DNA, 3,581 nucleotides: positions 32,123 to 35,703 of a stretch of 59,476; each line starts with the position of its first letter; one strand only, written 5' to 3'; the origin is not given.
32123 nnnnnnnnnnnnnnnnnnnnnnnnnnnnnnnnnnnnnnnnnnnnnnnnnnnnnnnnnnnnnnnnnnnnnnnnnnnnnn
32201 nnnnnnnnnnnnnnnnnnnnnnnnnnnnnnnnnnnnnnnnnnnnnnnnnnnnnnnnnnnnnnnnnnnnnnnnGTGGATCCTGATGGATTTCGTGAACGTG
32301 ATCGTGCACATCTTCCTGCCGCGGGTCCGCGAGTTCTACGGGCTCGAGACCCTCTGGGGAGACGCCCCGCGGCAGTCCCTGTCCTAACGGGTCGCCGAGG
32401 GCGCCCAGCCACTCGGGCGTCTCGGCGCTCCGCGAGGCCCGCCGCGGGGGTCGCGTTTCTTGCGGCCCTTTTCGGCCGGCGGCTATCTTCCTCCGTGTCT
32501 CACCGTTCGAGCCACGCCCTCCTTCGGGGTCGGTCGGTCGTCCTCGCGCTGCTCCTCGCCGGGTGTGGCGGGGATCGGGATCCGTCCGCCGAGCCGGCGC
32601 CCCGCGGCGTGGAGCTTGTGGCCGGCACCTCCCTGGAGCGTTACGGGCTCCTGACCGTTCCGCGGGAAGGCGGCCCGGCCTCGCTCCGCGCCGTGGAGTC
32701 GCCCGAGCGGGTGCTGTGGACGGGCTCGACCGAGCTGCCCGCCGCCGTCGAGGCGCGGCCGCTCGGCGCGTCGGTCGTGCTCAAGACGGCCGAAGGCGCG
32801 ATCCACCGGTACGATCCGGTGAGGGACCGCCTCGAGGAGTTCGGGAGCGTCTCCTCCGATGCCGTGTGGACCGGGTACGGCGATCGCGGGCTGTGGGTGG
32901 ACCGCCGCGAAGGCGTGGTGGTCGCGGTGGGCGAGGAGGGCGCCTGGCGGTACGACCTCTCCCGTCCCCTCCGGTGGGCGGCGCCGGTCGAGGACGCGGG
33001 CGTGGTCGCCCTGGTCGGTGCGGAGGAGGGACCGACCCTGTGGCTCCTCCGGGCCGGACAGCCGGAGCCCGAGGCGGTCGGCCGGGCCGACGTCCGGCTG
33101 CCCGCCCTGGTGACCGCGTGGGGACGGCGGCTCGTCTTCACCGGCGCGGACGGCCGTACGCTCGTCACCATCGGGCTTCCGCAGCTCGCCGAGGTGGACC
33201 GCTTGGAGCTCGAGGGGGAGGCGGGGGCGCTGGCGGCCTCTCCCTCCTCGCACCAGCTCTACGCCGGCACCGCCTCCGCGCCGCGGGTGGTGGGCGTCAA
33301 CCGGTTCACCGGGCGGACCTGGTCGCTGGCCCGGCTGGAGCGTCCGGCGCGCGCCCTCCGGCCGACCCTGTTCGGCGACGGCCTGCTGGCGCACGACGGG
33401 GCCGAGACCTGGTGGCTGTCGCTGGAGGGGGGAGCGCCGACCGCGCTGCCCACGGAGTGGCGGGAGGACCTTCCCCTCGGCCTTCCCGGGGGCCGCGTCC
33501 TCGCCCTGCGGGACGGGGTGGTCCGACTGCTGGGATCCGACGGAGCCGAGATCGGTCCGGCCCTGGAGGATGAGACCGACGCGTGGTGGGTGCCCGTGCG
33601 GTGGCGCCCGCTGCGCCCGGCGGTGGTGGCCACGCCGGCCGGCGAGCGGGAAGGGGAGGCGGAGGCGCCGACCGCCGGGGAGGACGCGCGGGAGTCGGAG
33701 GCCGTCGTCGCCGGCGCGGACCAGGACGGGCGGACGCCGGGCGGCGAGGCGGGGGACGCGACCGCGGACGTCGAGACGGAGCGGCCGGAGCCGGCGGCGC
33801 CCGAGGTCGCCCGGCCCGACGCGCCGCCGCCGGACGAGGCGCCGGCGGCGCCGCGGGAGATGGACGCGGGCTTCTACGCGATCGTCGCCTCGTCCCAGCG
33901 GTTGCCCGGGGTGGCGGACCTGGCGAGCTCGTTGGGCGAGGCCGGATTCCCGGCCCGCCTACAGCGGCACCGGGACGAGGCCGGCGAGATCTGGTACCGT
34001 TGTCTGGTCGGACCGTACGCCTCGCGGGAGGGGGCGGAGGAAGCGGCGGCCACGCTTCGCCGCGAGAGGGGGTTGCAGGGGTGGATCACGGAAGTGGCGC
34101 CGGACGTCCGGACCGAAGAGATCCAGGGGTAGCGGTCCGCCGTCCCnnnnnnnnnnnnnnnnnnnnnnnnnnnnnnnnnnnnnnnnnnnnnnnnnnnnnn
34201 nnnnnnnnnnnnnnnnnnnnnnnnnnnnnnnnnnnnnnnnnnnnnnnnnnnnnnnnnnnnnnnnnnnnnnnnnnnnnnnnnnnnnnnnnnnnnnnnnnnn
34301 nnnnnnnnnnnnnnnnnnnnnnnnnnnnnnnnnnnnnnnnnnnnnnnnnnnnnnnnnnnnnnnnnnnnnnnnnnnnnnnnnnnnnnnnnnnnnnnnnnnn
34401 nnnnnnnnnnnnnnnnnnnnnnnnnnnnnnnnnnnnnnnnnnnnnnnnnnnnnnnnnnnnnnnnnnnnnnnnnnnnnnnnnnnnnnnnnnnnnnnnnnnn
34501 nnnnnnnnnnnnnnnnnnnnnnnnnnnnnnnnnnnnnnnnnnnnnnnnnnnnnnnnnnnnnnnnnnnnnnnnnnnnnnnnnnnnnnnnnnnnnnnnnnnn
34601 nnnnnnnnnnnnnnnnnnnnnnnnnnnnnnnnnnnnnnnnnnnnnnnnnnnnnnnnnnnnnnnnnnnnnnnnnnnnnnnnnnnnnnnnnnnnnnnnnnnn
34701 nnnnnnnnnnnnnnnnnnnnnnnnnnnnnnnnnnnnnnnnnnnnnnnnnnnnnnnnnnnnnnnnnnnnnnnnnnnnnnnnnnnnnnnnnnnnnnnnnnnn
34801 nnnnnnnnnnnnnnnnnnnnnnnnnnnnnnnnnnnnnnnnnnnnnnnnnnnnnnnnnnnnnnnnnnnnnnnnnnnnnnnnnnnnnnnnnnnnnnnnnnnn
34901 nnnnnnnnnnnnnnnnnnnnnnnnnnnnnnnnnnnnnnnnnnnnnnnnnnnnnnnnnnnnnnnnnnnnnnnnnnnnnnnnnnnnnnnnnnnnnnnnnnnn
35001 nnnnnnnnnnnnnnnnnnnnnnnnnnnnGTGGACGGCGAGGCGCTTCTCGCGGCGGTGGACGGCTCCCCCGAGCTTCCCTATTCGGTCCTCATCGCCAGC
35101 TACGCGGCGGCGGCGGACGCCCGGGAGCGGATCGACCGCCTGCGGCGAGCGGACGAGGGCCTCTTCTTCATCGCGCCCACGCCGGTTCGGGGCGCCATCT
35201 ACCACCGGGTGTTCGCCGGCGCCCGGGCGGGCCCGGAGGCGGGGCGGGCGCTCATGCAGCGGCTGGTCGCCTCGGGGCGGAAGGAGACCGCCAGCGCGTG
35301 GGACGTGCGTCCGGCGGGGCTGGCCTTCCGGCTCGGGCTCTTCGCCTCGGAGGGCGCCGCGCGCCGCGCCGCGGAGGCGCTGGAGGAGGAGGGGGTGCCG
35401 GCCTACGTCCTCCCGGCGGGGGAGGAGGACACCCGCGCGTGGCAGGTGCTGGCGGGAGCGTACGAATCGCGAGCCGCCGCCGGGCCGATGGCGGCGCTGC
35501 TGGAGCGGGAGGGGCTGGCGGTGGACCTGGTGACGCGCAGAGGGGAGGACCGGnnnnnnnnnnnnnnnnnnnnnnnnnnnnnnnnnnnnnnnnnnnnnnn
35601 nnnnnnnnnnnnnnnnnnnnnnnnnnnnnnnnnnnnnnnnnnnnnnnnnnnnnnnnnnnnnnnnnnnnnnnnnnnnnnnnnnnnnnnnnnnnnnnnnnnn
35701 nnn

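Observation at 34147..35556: Pseudo-ATPase (MinD/ParA/BY-kinase-like, Walker A lost), TM, tandem SPOR: an apparently novel architecture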

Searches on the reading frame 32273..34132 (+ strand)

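Call 5: search_protein_families(library=pfam, proteins=[window:32273-34132:+], max_evalue=1)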
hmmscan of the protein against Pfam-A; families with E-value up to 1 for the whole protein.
window:32273-34132:+ (619 aa): 1 family
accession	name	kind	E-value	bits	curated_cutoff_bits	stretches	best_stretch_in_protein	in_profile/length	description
PF05036.18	SPOR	-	8.6e-10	39.3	21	1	533-606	4-75/76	SPOR domain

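Call 6: search_protein_families(library=ncbifam, proteins=[window:32273-34132:+], max_evalue=1)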
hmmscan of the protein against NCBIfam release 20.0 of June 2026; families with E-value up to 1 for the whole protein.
window:32273-34132:+ (619 aa): 1 family
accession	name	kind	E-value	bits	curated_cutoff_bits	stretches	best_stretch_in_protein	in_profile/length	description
NF058595.1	invert_tail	domain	0.0085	16.4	37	1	47-108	18-82/113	lipo-invert putative C-terminal anchoring domain-containing protein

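Call 59: search_protein_families(library=pfam, proteins=[window:32495-34132:+], max_evalue=0.001)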
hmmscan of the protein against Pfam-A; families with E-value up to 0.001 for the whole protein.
window:32495-34132:+ (545 aa): 1 family
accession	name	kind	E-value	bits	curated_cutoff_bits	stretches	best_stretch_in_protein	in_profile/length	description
PF05036.18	SPOR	-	7.2e-10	39.5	21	1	459-532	4-75/76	SPOR domain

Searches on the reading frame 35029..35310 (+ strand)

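Call 59: search_protein_families(library=pfam, proteins=[window:35029-35310:+], max_evalue=0.001)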
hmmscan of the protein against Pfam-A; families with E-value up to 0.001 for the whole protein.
window:35029-35310:+ (94 aa): 1 family
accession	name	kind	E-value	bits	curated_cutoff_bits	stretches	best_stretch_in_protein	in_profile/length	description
PF05036.18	SPOR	-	6e-06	26.9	21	1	17-83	4-69/76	SPOR domain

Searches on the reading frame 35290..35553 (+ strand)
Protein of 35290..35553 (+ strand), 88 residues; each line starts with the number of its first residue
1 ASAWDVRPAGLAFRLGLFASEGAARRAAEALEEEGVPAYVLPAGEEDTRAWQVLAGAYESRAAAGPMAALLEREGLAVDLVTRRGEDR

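Call 59: search_protein_families(library=pfam, proteins=[window:35290-35553:+], max_evalue=0.001)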
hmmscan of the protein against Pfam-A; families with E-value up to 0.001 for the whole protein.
window:35290-35553:+ (88 aa): 1 family
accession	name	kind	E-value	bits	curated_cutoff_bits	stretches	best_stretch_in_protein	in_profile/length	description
PF05036.18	SPOR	-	8.2e-07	29.7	21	1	14-73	8-67/76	SPOR domain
